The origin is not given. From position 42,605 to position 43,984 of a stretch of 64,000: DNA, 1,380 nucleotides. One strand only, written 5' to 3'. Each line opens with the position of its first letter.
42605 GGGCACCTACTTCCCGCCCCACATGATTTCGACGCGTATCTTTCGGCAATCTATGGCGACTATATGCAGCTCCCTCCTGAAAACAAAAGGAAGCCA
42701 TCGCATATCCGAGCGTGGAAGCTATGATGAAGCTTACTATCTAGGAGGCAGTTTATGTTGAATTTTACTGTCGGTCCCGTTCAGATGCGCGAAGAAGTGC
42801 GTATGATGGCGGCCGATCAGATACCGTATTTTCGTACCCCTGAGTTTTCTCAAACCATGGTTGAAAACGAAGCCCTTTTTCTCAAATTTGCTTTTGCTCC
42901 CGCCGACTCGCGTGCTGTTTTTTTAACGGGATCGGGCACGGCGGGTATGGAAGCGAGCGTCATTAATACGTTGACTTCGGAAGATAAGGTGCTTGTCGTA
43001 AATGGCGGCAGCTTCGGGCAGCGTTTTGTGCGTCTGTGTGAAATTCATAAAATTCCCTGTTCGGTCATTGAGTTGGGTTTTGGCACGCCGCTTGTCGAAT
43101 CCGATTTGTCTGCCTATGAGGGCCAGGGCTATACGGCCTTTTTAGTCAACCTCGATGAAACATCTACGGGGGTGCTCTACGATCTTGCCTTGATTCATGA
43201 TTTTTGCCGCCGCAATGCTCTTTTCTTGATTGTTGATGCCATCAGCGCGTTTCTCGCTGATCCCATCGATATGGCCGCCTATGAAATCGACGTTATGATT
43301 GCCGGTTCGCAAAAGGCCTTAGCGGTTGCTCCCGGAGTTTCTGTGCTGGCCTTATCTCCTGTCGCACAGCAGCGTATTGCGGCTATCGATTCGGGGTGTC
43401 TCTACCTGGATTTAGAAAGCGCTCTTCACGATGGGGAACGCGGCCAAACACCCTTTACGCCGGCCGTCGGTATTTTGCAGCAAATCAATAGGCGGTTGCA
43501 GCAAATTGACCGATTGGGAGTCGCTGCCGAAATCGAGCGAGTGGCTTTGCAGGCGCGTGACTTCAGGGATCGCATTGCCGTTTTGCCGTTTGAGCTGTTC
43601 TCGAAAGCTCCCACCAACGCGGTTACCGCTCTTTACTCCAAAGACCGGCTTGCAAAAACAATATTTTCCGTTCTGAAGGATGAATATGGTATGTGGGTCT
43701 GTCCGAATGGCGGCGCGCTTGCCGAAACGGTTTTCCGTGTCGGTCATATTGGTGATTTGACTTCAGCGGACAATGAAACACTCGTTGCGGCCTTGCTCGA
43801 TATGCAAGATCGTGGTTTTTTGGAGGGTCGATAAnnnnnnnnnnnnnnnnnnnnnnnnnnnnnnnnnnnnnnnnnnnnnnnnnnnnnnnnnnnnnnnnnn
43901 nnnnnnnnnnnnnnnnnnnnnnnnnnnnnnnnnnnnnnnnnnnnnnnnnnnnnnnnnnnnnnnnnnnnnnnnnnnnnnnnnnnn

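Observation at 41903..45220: licD2, a class-V aminotransferase and a fused TagD-like cytidylyltransferase/oxidoreductase: cassette for a second, non-ribitol CDP-activated head group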

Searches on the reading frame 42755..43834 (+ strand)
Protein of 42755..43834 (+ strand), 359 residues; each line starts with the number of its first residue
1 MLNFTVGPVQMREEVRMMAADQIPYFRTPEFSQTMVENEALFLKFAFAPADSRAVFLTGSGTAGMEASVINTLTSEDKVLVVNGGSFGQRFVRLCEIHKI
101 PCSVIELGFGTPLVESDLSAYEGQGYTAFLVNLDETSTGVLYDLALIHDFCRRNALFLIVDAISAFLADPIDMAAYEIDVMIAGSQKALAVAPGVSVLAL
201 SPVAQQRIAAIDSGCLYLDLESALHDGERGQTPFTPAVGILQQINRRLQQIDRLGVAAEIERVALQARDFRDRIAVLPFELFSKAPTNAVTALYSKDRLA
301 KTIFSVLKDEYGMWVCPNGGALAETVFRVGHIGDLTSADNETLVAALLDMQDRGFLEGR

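Call 3: search_protein_families(library=pfam, proteins=[window:42755-43834:+], max_evalue=0.01)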
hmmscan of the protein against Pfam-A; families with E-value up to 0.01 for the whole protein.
window:42755-43834:+ (359 aa): 1 family
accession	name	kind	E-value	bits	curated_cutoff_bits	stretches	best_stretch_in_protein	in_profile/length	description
PF00266.25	Aminotran_5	-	6.3e-13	48.9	21.5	1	30-219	40-232/371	Aminotransferase class-V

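Call 4: search_protein_families(library=ncbifam, proteins=[window:42755-43834:+], max_evalue=0.01)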
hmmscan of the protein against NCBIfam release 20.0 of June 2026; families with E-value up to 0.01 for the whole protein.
window:42755-43834:+ (359 aa): 13 families
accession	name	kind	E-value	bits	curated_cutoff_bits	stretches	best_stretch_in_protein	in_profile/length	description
NF045640.1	AspGlyoxATaseBhcA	equivalog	3.9e-43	147.9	650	1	4-339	8-352/395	L-aspartate--glyoxylate aminotransferase BhcA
TIGR03301.1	PhnW-AepZ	equivalog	1.4e-41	143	360.8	1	4-350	3-354/355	2-aminoethylphosphonate aminotransferase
TIGR02326.1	transamin_PhnW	equivalog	2.4e-32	112.4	400.8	1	4-349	7-358/363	2-aminoethylphosphonate--pyruvate transaminase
NF010006.0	PRK13479.1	equivalog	9.6e-31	107.2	296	1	5-348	10-358/369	2-aminoethylphosphonate--pyruvate transaminase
NF046070.1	PyrdoxPyrvTramin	equivalog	4.3e-27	94.9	600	1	2-337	7-349/369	pyridoxamine--pyruvate transaminase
TIGR01364.1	serC_1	equivalog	1.2e-07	30.9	443.6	1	26-198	38-204/358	phosphoserine transaminase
TIGR01366.1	serC_3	equivalog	2.2e-07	30.4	401.65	1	132-252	135-254/361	phosphoserine transaminase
NF003764.0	PRK05355.1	equivalog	1e-06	28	253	1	26-249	41-252/357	3-phosphoserine/phosphohydroxythreonine transaminase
TIGR04343.1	egtE_PLP_lyase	equivalog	1.3e-06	27.5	400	1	128-209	144-224/370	ergothioneine biosynthesis PLP-dependent enzyme EgtE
NF002841.0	PRK03080.1-2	equivalog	9.9e-06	24.7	477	1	48-210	63-217/389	phosphoserine transaminase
TIGR01977.1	am_tr_V_EF2568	hypoth_equivalog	0.0012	18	377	1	129-201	141-213/376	cysteine desulfurase family protein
TIGR02006.1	IscS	equivalog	0.0021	17.1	643.2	1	137-211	154-227/402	IscS subfamily cysteine desulfurase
NF010611.0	PRK14012.1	equivalog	0.0041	16.1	548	1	137-210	158-230/406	IscS subfamily cysteine desulfurase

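Call 6: search_solved_structures(query=window:42755-43834:+, max_evalue=0.001)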
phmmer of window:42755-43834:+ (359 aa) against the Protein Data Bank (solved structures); distinct sequences matched with E-value up to 0.001: 35.
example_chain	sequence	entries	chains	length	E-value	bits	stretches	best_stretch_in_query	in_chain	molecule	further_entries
3f0h_A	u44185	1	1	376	2e-124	418.4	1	1-355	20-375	Aminotransferase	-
3zrp_A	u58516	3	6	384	7.6e-25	91.1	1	4-344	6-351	SERINE-PYRUVATE AMINOTRANSFERASE (AGXT)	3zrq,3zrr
7e7g_A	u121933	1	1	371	1.7e-24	89.9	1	42-347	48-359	2-aminoethylphosphonate--pyruvate transaminase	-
9kk8_A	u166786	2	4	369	9.3e-24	87.5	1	4-347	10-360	2-aminoethylphosphonate--pyruvate transaminase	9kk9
2dr1_A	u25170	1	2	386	4e-23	85.4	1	4-344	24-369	386aa long hypothetical serine aminotransferase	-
9kka_A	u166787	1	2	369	6.3e-23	84.8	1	4-347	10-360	2-aminoethylphosphonate--pyruvate transaminase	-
1iug_A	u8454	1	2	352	2.2e-22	83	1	5-251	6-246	putative aspartate aminotransferase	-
9os7_A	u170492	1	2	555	9.8e-21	77.6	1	2-253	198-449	Methionine--tRNA ligase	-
1m32_A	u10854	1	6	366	7.5e-20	74.7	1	45-347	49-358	2-aminoethylphosphonate-pyruvate aminotransferase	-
6pd1_A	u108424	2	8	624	2.1e-18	69.9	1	33-339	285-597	Nucleotidyl transferase/aminotransferase, class V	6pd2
2yri_A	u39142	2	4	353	2.3e-18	69.7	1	3-282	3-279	Aminotransferase, class V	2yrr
2ch1_A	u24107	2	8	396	1.6e-17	67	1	33-289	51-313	3-HYDROXYKYNURENINE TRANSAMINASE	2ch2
4cbr_A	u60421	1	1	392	4.5e-17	65.5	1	12-341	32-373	SERINE--PYRUVATE AMINOTRANSFERASE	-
1j04_A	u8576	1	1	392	6.4e-17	65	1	14-340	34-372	alanine--glyoxylate aminotransferase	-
2yob_A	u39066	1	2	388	7.2e-17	64.9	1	14-340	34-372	SERINE--PYRUVATE AMINOTRANSFERASE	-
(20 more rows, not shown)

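Call 12: find_homologous_proteins(query=window:42755-43834:+)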
Query window:42755-43834:+ (359 aa): 8000 proteins with E <= 0.001 among 8000 candidates; the best 120 are listed.
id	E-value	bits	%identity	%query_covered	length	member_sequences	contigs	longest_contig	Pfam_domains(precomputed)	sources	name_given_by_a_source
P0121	1.7e-231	785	100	100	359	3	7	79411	PF00266.26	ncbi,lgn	ncbi:MAG: aminotransferase class V-fold PLP-dependent enzyme [Raoultibacter sp.]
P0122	5.0e-152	524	68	99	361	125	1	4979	PF00266.26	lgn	-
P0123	1.2e-146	506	67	99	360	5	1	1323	PF00266.26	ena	-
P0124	8.9e-146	503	66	99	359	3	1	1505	PF00266.26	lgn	-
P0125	3.4e-144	498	66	99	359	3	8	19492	PF00155.28,PF00266.26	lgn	-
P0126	1.6e-143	496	66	99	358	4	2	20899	PF00266.26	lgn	-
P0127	3.7e-143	495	63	99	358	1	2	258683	PF00155.28,PF00266.26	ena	-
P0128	2.2e-142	492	66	99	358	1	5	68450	PF00266.26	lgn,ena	-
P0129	1.3e-141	490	66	99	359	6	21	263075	PF00266.26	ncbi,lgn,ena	-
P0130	1.3e-141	490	53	99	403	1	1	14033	PF00266.26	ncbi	-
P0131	1.6e-141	489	63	99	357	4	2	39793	PF00266.26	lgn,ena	-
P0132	2.4e-141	489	66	99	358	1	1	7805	PF00266.26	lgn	-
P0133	2.4e-141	489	64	99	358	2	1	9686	PF00266.26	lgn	-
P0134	2.5e-141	489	64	99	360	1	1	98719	PF00266.26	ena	-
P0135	8.0e-141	487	63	99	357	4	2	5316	PF00155.28,PF00266.26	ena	-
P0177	2.1e-137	476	62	99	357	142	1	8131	PF00266.26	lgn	-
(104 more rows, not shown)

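Call 17: find_related_loci(query=A1, collection=genome_contigs, flank=8000)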
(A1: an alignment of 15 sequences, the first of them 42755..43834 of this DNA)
Query A1 (359 aa) in genome_contigs; peptide patterns used: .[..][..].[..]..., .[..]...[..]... (x = any residue, [..] = any of these).
599 stretches matched a pattern (row limit reached: there are more); 578 encode a relative of the query (tblastn E <= 1e-3); the best 80 are kept; 80 distinct loci.
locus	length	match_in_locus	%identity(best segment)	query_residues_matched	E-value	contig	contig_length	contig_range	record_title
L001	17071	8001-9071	67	1-357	3e-158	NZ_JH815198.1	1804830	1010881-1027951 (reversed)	Slackia piriformis YIT 12062 supercont1.1, whole genome shotgun sequence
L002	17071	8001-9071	65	1-356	1e-150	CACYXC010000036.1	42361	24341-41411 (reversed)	MAG: Ruminococcaceae bacterium isolate RUG12356 genome assembly, contig: RUG12356_asm_36, whole genome shotgun sequence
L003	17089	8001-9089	66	1-359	3e-149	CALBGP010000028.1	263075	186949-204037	MAG TPA_asm: uncultured Eggerthellaceae bacterium isolate ERR318688_bin.74_CONCOCT_v1.1_MAG genome assembly, contig: ERZ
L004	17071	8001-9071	62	1-356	7e-149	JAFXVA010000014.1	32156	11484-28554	MAG: Elusimicrobiaceae bacterium isolate RGIG6771 Sheep_Rumen-3__c377385, whole genome shotgun sequence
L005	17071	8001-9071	61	1-356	1e-147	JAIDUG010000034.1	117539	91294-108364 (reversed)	MAG: Ruminococcus sp. isolate SC0367_S14_6 SC0367_S14_6_contig_34, whole genome shotgun sequence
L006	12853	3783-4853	62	1-356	2e-146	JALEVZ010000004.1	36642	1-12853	MAG: Prevotella sp. isolate SUG386 k141_366729, whole genome shotgun sequence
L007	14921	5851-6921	62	1-356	2e-146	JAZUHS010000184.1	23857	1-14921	MAG: Bulleidia sp. isolate T1900045269_TH20190039.MAGScoT_cleanbin_000015 SGB_5893_k141_2544199, whole genome shotgun se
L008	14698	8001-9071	62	1-356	5e-146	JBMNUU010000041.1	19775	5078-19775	MAG: Prevotella sp. isolate SBF912SR2HQ0007 scaffold_11655_c1, whole genome shotgun sequence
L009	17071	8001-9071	62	1-356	9e-146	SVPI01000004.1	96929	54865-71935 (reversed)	MAG: Oscillospiraceae bacterium isolate SIG587 NODE_5415_length_96929_cov_3.304415, whole genome shotgun sequence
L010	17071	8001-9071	62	1-356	1e-145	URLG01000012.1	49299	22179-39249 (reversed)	uncultured Prevotella sp. isolate UMGS1103 genome assembly, contig: NODE_245_length_49299_cov_219.584477, whole genome s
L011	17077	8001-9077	60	1-358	4e-145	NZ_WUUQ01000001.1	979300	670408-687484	Copranaerobaculum intestinale strain DONG20-135 Scaffold1_1, whole genome shotgun sequence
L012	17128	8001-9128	62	1-355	1e-144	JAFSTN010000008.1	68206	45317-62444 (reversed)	MAG: Lachnospiraceae bacterium isolate RGIG3460 Goat_Rumen.Co__c503143, whole genome shotgun sequence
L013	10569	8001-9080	60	1-359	7e-144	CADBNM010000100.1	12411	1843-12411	MAG: Ruminococcaceae bacterium isolate RUG14129 genome assembly, contig: RUG14129_asm_100, whole genome shotgun sequence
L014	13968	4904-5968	61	1-354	2e-143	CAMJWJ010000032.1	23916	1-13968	MAG: uncultured Prevotella sp. isolate SRR12081299_bin.76_metaWRAP_v1.3_MAG genome assembly, contig: ERZ12289776.2496, w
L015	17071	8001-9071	62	1-356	2e-143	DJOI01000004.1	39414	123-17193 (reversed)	MAG TPA_asm: Candidatus Segatella mututuai isolate UBA6442 UBA6442_contig_238, whole genome shotgun sequence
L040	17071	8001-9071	61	1-356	2e-141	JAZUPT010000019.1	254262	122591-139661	MAG: Candidatus Spyradenecus sp. isolate T1900044864_TS20190330.MAGScoT_cleanbin_000010 SGB_3119_k141_1390108, whole gen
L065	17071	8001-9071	61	1-356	2e-140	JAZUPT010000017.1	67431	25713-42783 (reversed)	MAG: Candidatus Spyradenecus sp. isolate T1900044864_TS20190330.MAGScoT_cleanbin_000010 SGB_3119_k141_944589, whole geno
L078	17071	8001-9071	58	1-356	7e-140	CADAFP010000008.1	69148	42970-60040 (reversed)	MAG: uncultured Bacteroidales bacterium isolate RUG13250 genome assembly, contig: RUG13250_asm_8, whole genome shotgun s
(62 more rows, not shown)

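Call 25: search_dna_similar(query=window:42755-43834:+, collection=plasmids, mode=protein, max_rows=25)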
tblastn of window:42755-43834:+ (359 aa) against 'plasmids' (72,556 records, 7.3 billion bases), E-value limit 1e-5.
Records with a match: 339; places in all: 378; records where one place covers at least 80% of the query: 233.
Best place of each record, by identity: <60% 339.
By first word of the organism name: Sinorhizobium 75; Pseudosulfitobacter 45; Leisingera 17; Caballeronia 16; Paraburkholderia 12; Aminobacter 12; Rhizobium 12; Paracoccus 11; Burkholderia 9; Mycetohabitans 9; and 60 more.
By predicted mobility (MOB-suite, as given by PLSDB): non-mobilizable 226; conjugative 89; mobilizable 24.
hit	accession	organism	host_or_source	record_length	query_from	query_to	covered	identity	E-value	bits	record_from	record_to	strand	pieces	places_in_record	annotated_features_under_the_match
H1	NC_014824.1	Ruminococcus albus 7 = DSM 20455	-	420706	1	356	99%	55.5%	2e-121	392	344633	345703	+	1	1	aminotransferase class V-fold PLP-dependent enzyme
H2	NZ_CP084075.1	Fusobacterium vincentii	-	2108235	1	356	99%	50.8%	1e-113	370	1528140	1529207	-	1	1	none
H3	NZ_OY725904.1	Bacteroides finegoldii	-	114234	6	353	97%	33.4%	1e-48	182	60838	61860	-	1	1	aminotransferase class V-fold PLP-dependent enzyme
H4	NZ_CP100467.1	Halomicrococcus gelatinilyticus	cell culture,sediment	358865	7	352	96%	30.7%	3e-23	108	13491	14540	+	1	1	alanine--glyoxylate aminotransferase family protein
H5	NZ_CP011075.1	Brevibacillus laterosporus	Oryza sativa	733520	7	355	97%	29.4%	4e-30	129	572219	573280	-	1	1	alanine--glyoxylate aminotransferase family protein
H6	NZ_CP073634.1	Methylorubrum extorquens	cell culture,Oil-contaminated soil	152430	4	355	98%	29.0%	3e-25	114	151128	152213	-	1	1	bhcA: L-aspartate--glyoxylate aminotransferase BhcA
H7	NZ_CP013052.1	Sinorhizobium americanum CCGM7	Phaseolus vulgaris,root nodules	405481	4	336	93%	30.1%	1e-25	115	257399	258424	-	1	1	bhcA: L-aspartate--glyoxylate aminotransferase BhcA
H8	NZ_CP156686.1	Burkholderia stagnalis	Bacterial cells,soils collected in ...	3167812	1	344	96%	28.9%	3e-23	108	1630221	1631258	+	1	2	none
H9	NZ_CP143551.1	Burkholderia multivorans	Homo sapiens,bronchoalveolar lavage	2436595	1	344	96%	28.9%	6e-23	107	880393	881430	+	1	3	none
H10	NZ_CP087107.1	Methylobacterium sp. NMS14P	Coffea arabica,Pure culture,root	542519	4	355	98%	28.2%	5e-22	104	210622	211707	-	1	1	bhcA: L-aspartate--glyoxylate aminotransferase BhcA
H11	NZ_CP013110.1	Sinorhizobium americanum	Vachellia farnesiana,cell culture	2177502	4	336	93%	29.8%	8e-27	119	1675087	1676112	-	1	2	record has no annotation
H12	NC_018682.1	Sinorhizobium meliloti Rm41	-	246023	4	336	93%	29.8%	3e-26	117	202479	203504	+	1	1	bhcA: L-aspartate--glyoxylate aminotransferase BhcA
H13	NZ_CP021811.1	Sinorhizobium meliloti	Medicago sativa,Single Cell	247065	4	336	93%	29.8%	3e-26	117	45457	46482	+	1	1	bhcA: L-aspartate--glyoxylate aminotransferase BhcA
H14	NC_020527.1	Sinorhizobium meliloti 2011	-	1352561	4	354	98%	28.0%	4e-19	96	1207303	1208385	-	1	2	none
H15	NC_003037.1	Sinorhizobium meliloti 1021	-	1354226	4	354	98%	28.0%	4e-19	96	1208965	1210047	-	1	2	none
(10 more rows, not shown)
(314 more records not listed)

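Call 27: get_annotated_region(hit=H2, flank=9000)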
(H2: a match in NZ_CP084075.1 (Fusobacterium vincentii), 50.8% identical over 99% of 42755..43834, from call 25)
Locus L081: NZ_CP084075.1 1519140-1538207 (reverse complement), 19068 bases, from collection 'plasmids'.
description: Fusobacterium vincentii strain SB055 plasmid pSB055A, complete sequence
organism: Fusobacterium vincentii (NCBI taxid 155615)
taxonomy: Bacteria; Fusobacteriota; Fusobacteriia; Fusobacteriales; Fusobacteriaceae; Fusobacterium; Fusobacterium vincentii
host: -; source: -; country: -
typing (MOB-suite, as given by PLSDB): non-mobilizable
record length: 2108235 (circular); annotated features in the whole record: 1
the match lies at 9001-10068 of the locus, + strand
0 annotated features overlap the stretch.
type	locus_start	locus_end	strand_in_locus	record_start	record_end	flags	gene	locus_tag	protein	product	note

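Call 28: get_annotated_region(hit=H1, flank=9000)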
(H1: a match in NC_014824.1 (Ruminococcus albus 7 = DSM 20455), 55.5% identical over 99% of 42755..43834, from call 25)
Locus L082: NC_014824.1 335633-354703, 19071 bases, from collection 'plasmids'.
description: Ruminococcus albus 7 = DSM 20455 plasmid pRUMAL01, complete sequence
organism: Ruminococcus albus 7 = DSM 20455 (NCBI taxid 697329)
taxonomy: Bacteria; Bacillota; Clostridia; Eubacteriales; Oscillospiraceae; Ruminococcus; Ruminococcus albus; Ruminococcus albus 7 = DSM 20455
host: -; source: -; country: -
typing (MOB-suite, as given by PLSDB): mobilizable; relaxase MOBP
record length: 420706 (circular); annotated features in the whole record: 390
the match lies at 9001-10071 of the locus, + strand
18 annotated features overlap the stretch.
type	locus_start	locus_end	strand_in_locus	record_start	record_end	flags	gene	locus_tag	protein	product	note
CDS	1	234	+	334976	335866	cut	-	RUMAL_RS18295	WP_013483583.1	sugar transferase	GO:0006486 - protein glycosylation [Evidence IEA]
CDS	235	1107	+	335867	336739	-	-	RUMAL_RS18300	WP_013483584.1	NAD-dependent epimerase/dehydratase family protein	-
CDS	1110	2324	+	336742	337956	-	-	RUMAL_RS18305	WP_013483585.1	glycosyltransferase family 4 protein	-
CDS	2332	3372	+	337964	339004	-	-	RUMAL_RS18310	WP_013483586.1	polysaccharide biosynthesis protein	-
CDS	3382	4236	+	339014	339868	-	-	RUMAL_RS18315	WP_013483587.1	sugar nucleotide-binding protein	-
CDS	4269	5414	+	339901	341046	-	wecB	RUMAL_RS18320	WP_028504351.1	UDP-N-acetylglucosamine 2-epimerase (non-hydrolyzing)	GO:0009103 - lipopolysaccharide biosynthetic process [Evidence IEA]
CDS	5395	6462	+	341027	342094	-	-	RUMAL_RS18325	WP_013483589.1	glycosyltransferase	-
CDS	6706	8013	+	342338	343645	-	-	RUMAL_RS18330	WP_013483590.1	O-antigen polymerase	-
CDS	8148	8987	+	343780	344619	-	-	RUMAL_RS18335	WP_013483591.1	LicD family protein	-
CDS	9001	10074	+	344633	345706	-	-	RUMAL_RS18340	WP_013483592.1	aminotransferase class V-fold PLP-dependent enzyme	-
CDS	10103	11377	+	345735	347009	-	-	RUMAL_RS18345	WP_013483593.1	adenylyltransferase/cytidyltransferase family protein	-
CDS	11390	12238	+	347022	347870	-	-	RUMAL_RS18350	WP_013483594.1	LicD family protein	-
CDS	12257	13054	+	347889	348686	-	-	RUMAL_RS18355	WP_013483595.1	GNAT family N-acetyltransferase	-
CDS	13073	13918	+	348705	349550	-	-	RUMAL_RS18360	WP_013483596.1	LicD family protein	-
CDS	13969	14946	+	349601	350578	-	-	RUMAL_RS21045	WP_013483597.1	glycosyltransferase family 2 protein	-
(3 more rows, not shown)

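Call 30: find_encoding_contigs(protein=P0177, flank=8000, max_places=3)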
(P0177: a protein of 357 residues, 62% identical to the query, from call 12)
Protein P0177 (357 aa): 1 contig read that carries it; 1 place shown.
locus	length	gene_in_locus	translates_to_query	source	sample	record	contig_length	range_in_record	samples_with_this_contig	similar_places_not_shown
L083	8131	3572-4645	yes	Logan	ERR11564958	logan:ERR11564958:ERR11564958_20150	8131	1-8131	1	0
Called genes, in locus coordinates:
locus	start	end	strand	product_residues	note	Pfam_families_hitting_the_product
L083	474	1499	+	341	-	PF03279:Lip_A_acyltrans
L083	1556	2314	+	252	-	PF06293:Kdo (weak), PF01636:APH (weak)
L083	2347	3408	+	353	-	PF04464:Glyphos_transf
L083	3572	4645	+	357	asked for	PF00266:Aminotran_5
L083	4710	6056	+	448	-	PF01467:CTP_transf_like, PF01408:GFO_IDH_MocA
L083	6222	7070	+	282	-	PF04991:LicD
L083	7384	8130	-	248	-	?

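Call 31: find_encoding_contigs(protein=P0122, flank=8000, max_places=3)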
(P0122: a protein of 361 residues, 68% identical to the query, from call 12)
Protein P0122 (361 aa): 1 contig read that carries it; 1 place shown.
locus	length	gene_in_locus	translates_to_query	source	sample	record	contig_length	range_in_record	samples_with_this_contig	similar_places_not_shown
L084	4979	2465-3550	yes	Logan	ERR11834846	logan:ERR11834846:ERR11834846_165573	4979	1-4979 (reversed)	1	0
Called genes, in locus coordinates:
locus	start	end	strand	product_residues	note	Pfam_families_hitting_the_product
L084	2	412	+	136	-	?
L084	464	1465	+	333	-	PF00535:Glycos_transf_2, PF13641:Glyco_tranf_2_3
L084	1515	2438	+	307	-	PF04991:LicD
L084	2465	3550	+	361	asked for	PF00266:Aminotran_5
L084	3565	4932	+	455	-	PF01467:CTP_transf_like, PF01408:GFO_IDH_MocA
